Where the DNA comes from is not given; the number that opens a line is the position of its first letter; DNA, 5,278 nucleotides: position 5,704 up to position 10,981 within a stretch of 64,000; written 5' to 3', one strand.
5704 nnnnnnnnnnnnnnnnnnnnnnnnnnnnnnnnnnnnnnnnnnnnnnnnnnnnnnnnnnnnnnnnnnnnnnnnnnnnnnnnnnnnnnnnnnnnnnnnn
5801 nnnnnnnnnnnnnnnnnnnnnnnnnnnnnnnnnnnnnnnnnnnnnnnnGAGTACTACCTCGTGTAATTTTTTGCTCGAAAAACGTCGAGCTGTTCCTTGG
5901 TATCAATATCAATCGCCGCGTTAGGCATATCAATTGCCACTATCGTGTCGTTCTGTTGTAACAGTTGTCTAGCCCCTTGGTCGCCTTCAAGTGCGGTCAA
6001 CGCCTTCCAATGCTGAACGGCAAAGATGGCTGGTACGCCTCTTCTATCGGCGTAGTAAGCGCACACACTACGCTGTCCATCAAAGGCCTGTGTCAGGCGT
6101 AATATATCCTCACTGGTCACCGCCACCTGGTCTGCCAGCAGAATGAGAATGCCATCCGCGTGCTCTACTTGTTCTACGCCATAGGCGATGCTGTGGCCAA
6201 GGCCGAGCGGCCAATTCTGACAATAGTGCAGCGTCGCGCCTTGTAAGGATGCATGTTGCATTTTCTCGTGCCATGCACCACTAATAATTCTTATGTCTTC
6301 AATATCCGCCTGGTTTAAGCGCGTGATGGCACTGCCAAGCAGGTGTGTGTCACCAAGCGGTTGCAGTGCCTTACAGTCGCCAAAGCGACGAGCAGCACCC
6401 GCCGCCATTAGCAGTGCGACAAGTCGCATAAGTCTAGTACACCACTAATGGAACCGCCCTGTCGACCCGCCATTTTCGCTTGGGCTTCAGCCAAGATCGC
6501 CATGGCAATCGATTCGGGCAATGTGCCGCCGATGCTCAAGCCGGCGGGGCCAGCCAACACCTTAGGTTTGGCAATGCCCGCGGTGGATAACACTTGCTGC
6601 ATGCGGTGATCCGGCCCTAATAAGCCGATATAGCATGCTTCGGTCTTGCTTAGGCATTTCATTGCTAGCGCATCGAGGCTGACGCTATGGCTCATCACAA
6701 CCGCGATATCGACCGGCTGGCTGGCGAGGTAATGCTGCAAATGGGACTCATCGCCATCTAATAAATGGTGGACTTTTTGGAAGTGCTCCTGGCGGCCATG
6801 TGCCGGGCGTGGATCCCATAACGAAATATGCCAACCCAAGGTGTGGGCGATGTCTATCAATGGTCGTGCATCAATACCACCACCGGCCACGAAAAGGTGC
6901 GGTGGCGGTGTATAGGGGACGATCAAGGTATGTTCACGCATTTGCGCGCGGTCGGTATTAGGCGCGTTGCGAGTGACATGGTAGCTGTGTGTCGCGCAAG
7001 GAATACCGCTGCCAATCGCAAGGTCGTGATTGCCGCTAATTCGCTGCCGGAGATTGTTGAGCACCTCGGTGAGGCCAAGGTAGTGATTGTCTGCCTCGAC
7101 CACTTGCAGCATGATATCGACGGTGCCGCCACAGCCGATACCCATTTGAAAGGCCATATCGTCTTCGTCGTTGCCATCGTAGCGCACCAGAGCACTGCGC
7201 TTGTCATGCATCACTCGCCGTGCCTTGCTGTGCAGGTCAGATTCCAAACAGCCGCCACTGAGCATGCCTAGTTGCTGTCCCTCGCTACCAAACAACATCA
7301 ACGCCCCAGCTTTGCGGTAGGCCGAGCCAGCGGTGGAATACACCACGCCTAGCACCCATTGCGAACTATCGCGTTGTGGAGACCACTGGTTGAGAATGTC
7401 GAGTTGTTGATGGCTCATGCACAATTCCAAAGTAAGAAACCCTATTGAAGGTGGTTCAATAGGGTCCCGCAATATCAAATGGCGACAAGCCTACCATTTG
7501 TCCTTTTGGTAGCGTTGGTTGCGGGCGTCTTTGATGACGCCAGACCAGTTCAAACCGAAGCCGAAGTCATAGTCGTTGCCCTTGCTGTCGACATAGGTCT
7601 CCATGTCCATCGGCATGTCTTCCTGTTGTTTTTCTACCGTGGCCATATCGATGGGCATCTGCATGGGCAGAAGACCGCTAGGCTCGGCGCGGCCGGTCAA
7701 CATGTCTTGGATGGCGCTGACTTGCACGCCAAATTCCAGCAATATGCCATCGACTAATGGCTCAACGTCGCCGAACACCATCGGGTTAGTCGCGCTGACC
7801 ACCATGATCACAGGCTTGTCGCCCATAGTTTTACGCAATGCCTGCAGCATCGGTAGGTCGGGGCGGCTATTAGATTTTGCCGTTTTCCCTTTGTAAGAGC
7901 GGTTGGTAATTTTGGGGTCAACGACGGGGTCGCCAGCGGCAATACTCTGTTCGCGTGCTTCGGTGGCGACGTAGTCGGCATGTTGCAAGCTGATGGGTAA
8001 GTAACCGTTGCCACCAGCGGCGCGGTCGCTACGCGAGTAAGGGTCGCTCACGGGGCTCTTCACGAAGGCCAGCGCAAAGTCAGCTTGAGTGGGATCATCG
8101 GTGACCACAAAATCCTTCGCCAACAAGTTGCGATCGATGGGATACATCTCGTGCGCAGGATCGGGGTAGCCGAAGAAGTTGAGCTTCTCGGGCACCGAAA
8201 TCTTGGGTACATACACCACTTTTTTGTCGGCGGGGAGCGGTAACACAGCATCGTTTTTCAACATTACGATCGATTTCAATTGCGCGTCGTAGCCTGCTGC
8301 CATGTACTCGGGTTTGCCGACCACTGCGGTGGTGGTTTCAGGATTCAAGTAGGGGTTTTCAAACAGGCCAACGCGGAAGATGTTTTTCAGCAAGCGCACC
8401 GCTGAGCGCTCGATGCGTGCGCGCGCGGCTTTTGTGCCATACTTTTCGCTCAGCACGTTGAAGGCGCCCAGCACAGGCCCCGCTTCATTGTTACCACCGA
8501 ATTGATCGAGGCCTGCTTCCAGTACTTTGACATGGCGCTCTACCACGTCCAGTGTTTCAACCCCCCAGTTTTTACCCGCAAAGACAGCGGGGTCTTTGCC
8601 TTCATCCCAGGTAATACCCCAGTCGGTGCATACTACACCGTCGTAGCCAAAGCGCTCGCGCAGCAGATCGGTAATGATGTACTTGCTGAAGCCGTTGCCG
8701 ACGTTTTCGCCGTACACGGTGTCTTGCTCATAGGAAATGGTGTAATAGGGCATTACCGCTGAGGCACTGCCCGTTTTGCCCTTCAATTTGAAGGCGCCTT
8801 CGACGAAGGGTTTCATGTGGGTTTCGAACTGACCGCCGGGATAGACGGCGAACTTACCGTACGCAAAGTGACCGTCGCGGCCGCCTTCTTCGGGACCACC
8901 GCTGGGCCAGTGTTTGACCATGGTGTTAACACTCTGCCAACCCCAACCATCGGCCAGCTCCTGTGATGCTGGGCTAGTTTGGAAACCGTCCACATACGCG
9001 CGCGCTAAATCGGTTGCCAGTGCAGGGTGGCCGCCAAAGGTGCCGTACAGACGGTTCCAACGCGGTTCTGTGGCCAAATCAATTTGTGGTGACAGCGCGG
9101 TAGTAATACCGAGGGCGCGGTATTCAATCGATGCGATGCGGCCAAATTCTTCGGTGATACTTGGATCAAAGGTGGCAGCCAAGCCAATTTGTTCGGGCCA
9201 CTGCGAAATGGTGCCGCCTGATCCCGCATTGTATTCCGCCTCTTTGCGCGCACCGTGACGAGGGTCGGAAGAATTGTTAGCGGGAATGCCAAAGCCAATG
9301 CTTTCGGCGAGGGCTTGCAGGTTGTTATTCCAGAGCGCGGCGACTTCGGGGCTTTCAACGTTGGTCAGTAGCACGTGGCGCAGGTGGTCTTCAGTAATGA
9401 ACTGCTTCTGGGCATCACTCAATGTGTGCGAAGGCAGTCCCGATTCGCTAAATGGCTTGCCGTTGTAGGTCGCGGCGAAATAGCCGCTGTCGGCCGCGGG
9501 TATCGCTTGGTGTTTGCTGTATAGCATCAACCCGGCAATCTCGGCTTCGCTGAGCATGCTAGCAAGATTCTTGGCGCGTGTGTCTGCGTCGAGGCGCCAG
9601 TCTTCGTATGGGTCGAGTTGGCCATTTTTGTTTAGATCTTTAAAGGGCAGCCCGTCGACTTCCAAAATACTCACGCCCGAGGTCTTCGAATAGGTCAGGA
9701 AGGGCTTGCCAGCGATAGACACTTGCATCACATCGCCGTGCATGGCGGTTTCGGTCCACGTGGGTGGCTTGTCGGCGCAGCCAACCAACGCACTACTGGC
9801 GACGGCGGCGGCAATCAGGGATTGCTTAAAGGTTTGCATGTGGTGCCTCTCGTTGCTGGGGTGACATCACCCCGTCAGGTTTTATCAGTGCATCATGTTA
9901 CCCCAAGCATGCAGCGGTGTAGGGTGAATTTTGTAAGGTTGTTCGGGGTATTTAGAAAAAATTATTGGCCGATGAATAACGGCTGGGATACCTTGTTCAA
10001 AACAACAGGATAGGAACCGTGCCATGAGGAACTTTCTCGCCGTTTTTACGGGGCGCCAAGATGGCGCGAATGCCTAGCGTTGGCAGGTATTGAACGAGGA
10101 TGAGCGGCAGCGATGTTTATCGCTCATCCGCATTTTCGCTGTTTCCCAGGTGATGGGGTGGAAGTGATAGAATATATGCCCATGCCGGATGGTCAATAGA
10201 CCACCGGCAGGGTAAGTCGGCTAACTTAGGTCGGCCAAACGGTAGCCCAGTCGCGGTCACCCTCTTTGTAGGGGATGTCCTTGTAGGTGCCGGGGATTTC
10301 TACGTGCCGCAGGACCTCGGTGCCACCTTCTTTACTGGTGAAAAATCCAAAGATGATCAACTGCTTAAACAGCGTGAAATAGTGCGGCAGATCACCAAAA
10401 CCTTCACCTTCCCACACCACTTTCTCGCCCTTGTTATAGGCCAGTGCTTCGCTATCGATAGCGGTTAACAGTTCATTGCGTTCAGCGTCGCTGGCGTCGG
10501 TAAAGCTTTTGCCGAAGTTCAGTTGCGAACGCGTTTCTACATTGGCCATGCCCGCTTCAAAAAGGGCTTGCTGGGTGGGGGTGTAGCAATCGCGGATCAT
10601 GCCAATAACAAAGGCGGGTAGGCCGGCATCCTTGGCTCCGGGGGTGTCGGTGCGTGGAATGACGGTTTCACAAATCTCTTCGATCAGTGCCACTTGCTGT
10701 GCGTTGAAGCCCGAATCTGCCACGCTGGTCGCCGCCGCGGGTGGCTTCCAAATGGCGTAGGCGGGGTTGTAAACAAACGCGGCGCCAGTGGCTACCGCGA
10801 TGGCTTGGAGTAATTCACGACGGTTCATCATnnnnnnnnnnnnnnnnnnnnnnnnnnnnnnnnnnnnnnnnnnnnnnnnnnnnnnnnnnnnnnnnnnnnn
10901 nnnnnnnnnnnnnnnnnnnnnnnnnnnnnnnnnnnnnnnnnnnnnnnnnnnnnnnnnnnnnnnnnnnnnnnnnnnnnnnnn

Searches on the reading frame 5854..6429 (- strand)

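Call 56: search_protein_families(library=pfam, proteins=[window:5854-6429:-])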
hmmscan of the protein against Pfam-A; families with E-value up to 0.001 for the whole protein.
window:5854-6429:- (191 aa): 1 family
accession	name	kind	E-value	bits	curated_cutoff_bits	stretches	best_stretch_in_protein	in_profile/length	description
PF12804.13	NTP_transf_3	-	3.3e-30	105.8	27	1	5-161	1-158/160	MobA-like NTP transferase domain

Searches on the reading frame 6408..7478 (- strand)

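Call 6: search_protein_families(library=pfam, proteins=[window:6408-7478:-])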
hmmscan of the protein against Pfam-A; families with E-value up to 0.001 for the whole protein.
window:6408-7478:- (356 aa): 2 families
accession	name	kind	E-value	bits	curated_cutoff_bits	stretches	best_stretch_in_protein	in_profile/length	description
PF13478.12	XdhC_C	-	1.4e-23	84.2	29.7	1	195-331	1-124/125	XdhC Rossmann domain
PF02625.21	XdhC_CoxI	-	2.4e-17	63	24.3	1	39-101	6-68/68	XdhC and CoxI family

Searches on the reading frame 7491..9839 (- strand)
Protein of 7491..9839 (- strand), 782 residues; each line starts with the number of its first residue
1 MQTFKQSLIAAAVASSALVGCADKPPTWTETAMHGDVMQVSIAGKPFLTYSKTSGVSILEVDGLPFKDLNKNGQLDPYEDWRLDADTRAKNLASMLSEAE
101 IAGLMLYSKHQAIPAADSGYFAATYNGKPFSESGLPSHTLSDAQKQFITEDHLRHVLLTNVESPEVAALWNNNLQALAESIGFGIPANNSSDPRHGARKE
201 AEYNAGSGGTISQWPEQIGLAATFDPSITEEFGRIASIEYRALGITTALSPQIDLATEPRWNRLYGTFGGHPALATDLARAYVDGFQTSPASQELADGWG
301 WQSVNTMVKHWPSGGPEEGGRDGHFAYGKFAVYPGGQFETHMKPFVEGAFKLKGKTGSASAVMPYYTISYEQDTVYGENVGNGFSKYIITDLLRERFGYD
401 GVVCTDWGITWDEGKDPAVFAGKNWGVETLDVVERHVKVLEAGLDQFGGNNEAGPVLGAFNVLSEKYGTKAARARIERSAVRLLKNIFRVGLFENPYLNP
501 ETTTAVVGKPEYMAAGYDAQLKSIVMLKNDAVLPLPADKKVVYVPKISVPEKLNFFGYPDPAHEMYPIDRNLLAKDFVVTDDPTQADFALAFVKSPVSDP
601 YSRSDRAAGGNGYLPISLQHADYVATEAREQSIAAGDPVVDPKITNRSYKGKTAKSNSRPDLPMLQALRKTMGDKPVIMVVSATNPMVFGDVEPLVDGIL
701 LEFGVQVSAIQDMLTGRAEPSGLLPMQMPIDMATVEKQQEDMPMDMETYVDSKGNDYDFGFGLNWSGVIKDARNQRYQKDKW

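Call 6: search_protein_families(library=pfam, proteins=[window:7491-9839:-])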
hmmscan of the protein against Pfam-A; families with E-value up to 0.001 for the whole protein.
window:7491-9839:- (782 aa): 2 families
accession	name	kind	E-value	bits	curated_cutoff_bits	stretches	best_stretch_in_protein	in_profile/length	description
PF00933.27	Glyco_hydro_3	-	3.4e-27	96.1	27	1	140-445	16-277/316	Glycosyl hydrolase family 3 N terminal domain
PF01915.27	Glyco_hydro_3_C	-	4.9e-12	46.7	31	1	524-764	1-199/200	Glycosyl hydrolase family 3 C-terminal domain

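Call 10: search_protein_families(library=ncbifam, proteins=[window:7491-9839:-], max_evalue=0.001)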
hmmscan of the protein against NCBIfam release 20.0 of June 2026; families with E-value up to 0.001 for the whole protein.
window:7491-9839:- (782 aa): 8 families
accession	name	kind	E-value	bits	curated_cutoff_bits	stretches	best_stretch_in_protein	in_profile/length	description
NF052331.1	Bet13-16Glucosase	equivalog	5e-31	107.6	1330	1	207-540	91-384/750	exo-beta-d-1,3/1,6-glucosidase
NF052329.1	XyloArabinsidase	equivalog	1.4e-23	82.9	1050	1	212-544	109-398/750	beta-xylosidase/alpha-l-arabinosidase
NF011678.0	PRK15098.1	equivalog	1.4e-20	73.4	666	1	212-497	118-363/765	beta-glucosidase BglX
NF041776.1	xylosidase_Xyl3A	equivalog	7.1e-20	70.6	1250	1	200-542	53-376/846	xylan 1,4-beta-xylosidase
NF041579.1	betaxyl_Flavo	equivalog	5.4e-19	67.8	1350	1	184-539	64-381/716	beta-xylosidase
NF052330.1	BetGlucosiCelf0468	equivalog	6.8e-13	47.7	1300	1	188-287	34-130/817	beta-d-glucosidase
NF041610.1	alph_arabinopyran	equivalog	2.7e-11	42.4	1300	1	385-424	201-238/738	exo-alpha-(1->6)-L-arabinopyranosidase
NF003740.0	PRK05337.1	equivalog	0.00024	20.3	207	1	228-406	99-250/340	beta-N-acetylhexosaminidase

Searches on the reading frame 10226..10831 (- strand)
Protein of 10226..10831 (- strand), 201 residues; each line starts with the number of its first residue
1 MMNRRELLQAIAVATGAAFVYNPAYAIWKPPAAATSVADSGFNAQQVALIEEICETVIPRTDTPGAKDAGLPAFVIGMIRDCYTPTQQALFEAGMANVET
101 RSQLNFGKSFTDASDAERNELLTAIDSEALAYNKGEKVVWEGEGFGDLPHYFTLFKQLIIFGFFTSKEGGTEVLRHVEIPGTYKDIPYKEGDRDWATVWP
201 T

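Call 6: search_protein_families(library=pfam, proteins=[window:10226-10831:-])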
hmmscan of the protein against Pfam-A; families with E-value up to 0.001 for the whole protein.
window:10226-10831:- (201 aa): 1 family
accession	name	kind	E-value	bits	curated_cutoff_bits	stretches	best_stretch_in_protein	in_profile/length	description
PF13618.11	Gluconate_2-dh3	-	6.8e-35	120.8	23.4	1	44-181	1-135/135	Gluconate 2-dehydrogenase subunit 3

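Call 10: search_protein_families(library=ncbifam, proteins=[window:10226-10831:-], max_evalue=0.001)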
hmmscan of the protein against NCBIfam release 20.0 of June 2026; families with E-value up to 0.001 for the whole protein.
window:10226-10831:- (201 aa): 0 families
